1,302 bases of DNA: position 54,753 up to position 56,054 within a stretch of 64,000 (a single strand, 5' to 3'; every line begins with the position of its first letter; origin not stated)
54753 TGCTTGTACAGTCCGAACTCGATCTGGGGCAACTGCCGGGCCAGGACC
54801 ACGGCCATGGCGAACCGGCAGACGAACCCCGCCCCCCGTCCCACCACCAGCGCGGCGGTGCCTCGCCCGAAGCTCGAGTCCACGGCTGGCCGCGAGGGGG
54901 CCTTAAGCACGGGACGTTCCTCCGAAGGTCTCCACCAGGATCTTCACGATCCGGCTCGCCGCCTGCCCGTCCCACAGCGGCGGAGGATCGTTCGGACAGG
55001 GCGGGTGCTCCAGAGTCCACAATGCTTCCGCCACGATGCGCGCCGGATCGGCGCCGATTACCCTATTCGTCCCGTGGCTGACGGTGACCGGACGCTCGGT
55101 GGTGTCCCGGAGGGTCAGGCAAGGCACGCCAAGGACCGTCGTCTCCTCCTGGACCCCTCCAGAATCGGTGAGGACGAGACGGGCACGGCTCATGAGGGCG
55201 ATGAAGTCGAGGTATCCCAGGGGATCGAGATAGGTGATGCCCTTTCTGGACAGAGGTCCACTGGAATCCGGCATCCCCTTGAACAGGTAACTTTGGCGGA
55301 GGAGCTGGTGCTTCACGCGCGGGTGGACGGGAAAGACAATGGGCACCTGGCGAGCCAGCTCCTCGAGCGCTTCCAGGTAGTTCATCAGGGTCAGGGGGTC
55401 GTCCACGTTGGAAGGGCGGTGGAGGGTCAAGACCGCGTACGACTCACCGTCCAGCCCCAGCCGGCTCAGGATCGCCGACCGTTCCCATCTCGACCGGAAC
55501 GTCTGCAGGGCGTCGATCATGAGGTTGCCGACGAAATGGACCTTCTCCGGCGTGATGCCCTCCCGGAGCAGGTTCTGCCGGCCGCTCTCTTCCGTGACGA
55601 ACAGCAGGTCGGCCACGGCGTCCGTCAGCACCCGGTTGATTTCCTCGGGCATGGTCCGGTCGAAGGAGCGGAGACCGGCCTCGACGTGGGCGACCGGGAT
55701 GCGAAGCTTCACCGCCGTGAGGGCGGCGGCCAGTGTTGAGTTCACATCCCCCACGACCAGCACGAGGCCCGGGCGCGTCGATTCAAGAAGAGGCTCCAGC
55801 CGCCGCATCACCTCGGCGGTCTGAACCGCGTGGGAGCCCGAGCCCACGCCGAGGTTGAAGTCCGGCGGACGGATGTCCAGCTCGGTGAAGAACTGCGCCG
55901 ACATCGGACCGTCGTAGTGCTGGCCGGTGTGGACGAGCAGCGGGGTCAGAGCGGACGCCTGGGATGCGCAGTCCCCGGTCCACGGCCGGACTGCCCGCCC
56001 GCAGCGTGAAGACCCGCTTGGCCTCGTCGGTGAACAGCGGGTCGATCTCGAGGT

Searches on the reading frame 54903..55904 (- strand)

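Call 34: search_protein_families(library=ncbifam, proteins=[window:54903-55904:-], max_evalue=0.001)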
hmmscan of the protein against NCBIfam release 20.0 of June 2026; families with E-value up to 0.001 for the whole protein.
window:54903-55904:- (333 aa): 3 families
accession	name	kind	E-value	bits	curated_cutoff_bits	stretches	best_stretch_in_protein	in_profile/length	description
TIGR00236.1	wecB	equivalog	4.1e-90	302.6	210.15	1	1-324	42-363/366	non-hydrolyzing UDP-N-acetylglucosamine 2-epimerase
TIGR03568.1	NeuC_NnaA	equivalog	2.4e-18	66.1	235.9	1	26-263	75-304/365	UDP-N-acetylglucosamine 2-epimerase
TIGR03492.1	TIGR03492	hypoth_equivalog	0.00029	19.7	219.2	0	46-265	95-321/396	lipid-A-disaccharide synthase-related protein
